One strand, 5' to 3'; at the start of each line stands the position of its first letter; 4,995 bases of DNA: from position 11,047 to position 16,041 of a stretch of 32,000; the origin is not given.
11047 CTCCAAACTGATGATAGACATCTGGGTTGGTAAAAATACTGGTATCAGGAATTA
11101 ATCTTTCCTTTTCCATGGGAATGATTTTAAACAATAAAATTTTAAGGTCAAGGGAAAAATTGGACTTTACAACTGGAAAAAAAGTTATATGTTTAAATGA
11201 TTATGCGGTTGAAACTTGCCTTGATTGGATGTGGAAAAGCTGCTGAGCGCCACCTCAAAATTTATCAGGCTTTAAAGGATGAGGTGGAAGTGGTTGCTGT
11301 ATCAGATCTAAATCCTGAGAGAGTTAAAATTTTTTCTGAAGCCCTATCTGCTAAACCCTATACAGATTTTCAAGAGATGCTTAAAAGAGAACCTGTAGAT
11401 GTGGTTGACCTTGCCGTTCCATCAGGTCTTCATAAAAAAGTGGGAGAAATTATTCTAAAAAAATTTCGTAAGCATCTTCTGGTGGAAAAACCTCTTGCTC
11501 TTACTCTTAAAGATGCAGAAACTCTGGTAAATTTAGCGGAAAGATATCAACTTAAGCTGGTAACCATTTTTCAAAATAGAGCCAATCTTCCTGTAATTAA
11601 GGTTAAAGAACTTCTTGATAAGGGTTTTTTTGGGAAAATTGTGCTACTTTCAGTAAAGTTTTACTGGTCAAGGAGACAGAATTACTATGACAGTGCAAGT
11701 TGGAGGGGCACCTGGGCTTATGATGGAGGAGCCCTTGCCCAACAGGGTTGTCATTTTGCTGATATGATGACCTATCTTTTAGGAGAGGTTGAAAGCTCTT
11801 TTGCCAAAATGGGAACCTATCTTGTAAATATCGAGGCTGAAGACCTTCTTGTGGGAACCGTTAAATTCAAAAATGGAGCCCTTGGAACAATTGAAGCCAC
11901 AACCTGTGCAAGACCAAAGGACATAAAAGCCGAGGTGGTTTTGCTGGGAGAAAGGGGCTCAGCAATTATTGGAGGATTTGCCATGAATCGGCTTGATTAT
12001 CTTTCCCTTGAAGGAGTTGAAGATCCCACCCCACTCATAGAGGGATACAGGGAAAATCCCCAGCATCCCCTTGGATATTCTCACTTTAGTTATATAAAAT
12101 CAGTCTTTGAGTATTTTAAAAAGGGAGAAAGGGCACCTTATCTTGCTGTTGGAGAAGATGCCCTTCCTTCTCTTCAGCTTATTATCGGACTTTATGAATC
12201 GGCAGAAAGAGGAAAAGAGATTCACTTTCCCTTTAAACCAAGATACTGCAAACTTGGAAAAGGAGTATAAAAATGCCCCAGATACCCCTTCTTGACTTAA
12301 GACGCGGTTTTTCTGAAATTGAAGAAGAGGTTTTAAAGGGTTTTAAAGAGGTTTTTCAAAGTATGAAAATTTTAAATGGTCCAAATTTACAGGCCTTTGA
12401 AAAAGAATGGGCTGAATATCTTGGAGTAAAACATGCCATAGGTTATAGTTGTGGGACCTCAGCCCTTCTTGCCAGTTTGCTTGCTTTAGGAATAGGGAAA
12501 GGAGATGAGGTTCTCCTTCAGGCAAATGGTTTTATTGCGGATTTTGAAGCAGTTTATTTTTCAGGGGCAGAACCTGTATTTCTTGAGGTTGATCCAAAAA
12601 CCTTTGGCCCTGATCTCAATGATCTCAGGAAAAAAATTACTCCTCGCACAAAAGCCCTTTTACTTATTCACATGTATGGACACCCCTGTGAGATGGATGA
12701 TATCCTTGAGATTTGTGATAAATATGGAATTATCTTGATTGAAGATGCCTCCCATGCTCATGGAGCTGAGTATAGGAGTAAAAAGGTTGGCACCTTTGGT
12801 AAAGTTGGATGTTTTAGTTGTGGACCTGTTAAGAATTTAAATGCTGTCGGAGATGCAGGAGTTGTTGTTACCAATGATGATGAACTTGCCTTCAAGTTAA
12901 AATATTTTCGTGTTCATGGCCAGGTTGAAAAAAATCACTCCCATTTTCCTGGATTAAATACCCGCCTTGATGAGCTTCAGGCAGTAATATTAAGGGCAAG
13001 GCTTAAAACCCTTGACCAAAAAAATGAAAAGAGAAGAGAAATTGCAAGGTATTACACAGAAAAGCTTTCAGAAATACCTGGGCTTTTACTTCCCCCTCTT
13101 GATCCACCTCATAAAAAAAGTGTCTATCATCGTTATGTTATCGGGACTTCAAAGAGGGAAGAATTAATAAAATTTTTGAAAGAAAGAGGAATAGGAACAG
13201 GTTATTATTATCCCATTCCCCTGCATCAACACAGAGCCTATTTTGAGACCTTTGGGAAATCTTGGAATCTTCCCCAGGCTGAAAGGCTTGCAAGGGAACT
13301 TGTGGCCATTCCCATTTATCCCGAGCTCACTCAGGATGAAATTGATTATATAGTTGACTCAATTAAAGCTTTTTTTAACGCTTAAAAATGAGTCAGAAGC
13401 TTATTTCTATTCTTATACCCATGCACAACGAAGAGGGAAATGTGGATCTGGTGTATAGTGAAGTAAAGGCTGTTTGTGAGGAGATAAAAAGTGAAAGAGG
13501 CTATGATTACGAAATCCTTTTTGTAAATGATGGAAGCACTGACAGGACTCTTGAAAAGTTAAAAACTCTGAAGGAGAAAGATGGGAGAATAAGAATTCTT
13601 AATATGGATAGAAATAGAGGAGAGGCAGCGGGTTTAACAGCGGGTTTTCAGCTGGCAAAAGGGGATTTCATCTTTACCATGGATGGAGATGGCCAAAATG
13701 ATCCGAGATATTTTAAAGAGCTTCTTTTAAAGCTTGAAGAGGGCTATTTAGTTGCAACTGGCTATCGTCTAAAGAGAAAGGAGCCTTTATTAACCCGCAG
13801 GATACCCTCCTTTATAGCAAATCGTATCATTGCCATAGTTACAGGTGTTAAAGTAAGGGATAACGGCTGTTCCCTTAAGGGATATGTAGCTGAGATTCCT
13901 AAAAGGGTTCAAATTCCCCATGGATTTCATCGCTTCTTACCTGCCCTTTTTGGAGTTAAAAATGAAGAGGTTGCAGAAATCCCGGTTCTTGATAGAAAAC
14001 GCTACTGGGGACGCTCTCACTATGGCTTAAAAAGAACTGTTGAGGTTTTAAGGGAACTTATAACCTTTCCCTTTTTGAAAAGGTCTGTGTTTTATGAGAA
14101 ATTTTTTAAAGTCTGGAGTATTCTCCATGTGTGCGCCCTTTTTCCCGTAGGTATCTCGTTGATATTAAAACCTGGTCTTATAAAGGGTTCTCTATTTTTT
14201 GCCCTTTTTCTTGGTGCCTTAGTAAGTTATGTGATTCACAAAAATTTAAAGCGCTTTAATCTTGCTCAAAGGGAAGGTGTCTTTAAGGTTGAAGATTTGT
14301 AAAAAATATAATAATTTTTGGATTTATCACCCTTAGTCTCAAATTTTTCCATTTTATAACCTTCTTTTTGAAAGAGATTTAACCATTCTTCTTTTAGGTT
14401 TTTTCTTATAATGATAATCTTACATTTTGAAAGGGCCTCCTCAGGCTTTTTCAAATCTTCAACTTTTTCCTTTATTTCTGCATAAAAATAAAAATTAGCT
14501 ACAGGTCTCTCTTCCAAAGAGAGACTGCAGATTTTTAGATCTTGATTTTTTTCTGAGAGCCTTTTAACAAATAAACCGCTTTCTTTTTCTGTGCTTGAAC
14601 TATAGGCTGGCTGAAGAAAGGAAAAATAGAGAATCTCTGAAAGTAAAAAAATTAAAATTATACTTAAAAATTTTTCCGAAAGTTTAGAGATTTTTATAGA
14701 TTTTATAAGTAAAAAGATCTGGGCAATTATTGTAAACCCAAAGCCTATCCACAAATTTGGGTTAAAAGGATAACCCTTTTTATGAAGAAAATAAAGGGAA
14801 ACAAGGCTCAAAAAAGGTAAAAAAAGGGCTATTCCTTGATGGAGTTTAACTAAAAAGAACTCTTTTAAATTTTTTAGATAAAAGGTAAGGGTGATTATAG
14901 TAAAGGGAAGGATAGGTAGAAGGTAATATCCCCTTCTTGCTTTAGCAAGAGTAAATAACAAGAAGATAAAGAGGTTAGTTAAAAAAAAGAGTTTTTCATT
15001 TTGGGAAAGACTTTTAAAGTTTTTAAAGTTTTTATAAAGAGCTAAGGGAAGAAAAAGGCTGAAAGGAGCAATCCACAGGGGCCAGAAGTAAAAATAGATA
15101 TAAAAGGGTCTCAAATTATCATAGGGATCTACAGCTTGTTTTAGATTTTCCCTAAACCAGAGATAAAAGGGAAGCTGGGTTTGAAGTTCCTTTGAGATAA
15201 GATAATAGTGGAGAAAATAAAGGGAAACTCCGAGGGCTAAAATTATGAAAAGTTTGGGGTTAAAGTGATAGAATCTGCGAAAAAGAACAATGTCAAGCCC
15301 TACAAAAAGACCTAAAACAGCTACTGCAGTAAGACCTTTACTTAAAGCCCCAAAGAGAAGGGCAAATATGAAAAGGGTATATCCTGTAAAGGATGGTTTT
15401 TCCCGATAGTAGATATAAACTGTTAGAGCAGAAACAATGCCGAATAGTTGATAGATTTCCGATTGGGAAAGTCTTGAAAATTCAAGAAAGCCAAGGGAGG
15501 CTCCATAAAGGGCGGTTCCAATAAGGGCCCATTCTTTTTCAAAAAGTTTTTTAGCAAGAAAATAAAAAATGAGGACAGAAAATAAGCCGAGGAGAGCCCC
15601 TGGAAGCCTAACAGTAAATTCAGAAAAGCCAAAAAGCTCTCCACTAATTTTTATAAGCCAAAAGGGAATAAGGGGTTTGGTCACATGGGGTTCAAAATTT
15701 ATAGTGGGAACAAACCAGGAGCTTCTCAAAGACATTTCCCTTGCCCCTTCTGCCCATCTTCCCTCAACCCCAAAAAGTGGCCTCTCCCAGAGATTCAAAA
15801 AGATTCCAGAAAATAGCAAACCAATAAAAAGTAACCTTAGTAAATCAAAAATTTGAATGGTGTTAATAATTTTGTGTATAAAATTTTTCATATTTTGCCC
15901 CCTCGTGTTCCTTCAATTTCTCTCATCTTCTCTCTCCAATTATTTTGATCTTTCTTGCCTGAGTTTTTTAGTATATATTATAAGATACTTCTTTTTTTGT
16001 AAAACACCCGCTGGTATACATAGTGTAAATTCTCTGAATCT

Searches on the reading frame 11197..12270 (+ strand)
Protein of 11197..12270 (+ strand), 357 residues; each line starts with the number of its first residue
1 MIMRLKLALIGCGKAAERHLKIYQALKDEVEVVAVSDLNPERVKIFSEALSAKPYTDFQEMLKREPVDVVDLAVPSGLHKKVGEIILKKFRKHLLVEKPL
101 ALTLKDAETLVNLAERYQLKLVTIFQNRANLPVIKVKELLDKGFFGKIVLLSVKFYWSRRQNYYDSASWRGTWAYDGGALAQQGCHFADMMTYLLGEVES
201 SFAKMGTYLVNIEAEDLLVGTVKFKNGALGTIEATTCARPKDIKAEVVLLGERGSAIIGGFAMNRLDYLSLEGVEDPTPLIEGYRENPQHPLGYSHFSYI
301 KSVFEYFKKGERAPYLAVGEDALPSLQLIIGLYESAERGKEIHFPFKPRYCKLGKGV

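Call 3: search_protein_families(library=pfam, proteins=[window:11197-12270:+], max_evalue=0.01)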
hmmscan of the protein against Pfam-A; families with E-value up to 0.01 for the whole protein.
window:11197-12270:+ (357 aa): 6 families
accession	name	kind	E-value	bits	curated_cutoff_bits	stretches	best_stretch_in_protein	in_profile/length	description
PF22725.1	GFO_IDH_MocA_C3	-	3.4e-26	92.1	27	1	134-256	2-123/124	GFO/IDH/MocA C-terminal domain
PF01408.29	GFO_IDH_MocA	-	6e-25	88.7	24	1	6-121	2-116/120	Oxidoreductase family, NAD-binding Rossmann fold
PF02894.22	GFO_IDH_MocA_C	-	1.2e-21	78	22.9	1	137-342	1-216/218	Oxidoreductase family, C-terminal alpha/beta domain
PF19051.5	GFO_IDH_MocA_C2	-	2e-05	24.6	23.3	1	152-202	62-108/254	Oxidoreductase family, C-terminal alpha/beta domain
PF03807.23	F420_oxidored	-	0.0029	18.6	21.6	0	6-95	1-88/94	NADP oxidoreductase coenzyme F420-dependent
PF03447.22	NAD_binding_3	-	0.0087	17.2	24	0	11-120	1-112/116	Homoserine dehydrogenase, NAD binding domain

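Call 4: search_protein_families(library=ncbifam, proteins=[window:11197-12270:+], max_evalue=0.01)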
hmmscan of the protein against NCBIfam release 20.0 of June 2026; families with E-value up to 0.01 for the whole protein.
window:11197-12270:+ (357 aa): 16 families
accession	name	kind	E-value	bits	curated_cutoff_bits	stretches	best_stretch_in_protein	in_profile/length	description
NF040723.1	UDP-GlcNAcDh_Arch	equivalog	2.2e-35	122.6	450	1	5-246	1-227/302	UDP-N-acetylglucosamine 3-dehydrogenase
NF052479.1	LevoglcsnDh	equivalog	5.6e-23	81.2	650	1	34-209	40-216/386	levoglucosan dehydrogenase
TIGR04380.1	myo_inos_iolG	equivalog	9.9e-23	80.5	355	1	5-278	2-272/330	inositol 2-dehydrogenase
NF008607.0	PRK11579.1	subfamily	4.2e-13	49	330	1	4-228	4-222/346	oxidoreductase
NF058561.1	BT_2158_fam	equivalog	1e-11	44.1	750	1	5-148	36-177/487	glycoside 3-dehydrogenase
NF041392.1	XylDh_Gfo6_Halo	equivalog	3.2e-11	42.6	350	1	6-170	18-185/350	D-xylose 1-dehydrogenase Gfo6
NF052679.1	InsChiInosDhIolG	equivalog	5.1e-11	42.2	540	1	3-153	1-153/343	bifunctional inositol 2-dehydrogenase/D-chiro-inositol 1-dehydrogenase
NF007574.0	PRK10206.1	equivalog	7e-10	38.5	352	1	3-200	1-192/345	oxidoreductase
NF058563.1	BT_2159_fam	equivalog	1.1e-07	31.2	650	1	6-156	2-151/350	disaccharide 3-dehydrogenase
NF003996.0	PRK05472.2-5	equivalog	4.2e-06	26.8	138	1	6-109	79-182/209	redox-sensing transcriptional repressor Rex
NF009830.0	PRK13304.1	equivalog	5.6e-05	22.7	267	1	5-88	2-84/265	aspartate dehydrogenase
TIGR03944.1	dehyd_SbnB_fam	equivalog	0.00075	18.6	326.9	1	6-54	134-182/327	2,3-diaminopropionate biosynthesis protein SbnB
NF003995.0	PRK05472.2-4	subfamily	0.0009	18.8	126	1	5-112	84-191/213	redox-sensing transcriptional repressor Rex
NF003989.0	PRK05472.1-3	equivalog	0.0023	17.7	177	1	6-106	87-187/215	redox-sensing transcriptional repressor Rex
NF003991.0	PRK05472.1-5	equivalog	0.0085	16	198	0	5-94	85-174/211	redox-sensing transcriptional repressor Rex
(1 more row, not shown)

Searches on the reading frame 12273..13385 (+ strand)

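Call 17: search_protein_families(library=pfam, proteins=[window:12273-13385:+], max_evalue=0.0001)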
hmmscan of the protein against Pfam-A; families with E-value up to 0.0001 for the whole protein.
window:12273-13385:+ (370 aa): 4 families
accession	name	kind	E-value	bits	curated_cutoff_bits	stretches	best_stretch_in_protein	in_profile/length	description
PF01041.23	DegT_DnrJ_EryC1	-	7.8e-113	377.8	19.8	1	16-364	3-359/360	DegT/DnrJ/EryC1/StrS aminotransferase family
PF00155.27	Aminotran_1_2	-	1.1e-09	38.5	19.7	1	30-268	34-293/361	Aminotransferase class I and II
PF00266.25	Aminotran_5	-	1.1e-05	25.1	21.5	1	59-308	68-334/371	Aminotransferase class-V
PF01053.26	Cys_Met_Meta_PP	-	6e-05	22.2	27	1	36-216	51-230/381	Cys/Met metabolism PLP-dependent enzyme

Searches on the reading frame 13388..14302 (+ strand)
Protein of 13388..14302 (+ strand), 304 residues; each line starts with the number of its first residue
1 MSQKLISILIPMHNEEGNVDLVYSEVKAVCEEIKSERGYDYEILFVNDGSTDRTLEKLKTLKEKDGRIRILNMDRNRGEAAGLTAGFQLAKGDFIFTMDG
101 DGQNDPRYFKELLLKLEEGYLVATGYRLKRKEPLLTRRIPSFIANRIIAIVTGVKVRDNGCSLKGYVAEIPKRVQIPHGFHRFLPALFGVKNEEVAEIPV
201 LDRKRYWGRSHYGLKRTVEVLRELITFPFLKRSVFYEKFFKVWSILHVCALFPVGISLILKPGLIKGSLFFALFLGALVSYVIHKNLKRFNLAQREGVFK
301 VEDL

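Call 17: search_protein_families(library=pfam, proteins=[window:13388-14302:+], max_evalue=0.0001)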
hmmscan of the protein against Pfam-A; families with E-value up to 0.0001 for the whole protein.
window:13388-14302:+ (304 aa): 2 families
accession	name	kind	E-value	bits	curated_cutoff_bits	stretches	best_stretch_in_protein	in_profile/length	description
PF00535.33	Glycos_transf_2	-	4.3e-28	98.8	23.3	1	7-148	1-141/168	Glycosyl transferase family 2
PF10111.15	Glyco_tranf_2_2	-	1e-08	35.5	27.3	1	27-109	13-99/276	Glycosyltransferase like family 2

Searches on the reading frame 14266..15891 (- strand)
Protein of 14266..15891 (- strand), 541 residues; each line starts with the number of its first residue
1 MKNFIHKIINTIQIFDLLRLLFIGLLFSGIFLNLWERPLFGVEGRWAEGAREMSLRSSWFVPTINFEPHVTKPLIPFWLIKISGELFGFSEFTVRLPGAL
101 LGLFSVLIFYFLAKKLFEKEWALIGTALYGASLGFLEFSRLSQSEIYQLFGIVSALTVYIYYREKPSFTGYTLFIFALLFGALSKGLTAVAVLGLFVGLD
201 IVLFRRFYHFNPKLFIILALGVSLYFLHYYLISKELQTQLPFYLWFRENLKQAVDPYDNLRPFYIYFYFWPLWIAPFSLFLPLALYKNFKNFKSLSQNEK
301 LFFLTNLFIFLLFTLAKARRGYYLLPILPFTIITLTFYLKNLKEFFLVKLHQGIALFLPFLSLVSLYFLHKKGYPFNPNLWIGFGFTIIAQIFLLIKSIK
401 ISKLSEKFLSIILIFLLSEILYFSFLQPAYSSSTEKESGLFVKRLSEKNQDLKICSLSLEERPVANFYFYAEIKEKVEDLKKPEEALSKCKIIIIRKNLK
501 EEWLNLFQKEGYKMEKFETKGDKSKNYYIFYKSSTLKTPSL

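Call 18: search_protein_families(library=pfam, proteins=[window:14266-15891:-], max_evalue=0.0001)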
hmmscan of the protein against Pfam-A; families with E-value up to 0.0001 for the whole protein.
window:14266-15891:- (541 aa): 2 families
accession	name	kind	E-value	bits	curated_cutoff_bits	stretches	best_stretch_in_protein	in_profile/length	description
PF13231.12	PMT_2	-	6e-15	56.2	26.1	1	72-220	2-151/160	Dolichyl-phosphate-mannose-protein mannosyltransferase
PF02366.24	PMT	-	3.9e-07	30.3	22.7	1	45-208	34-205/245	Dolichyl-phosphate-mannose-protein mannosyltransferase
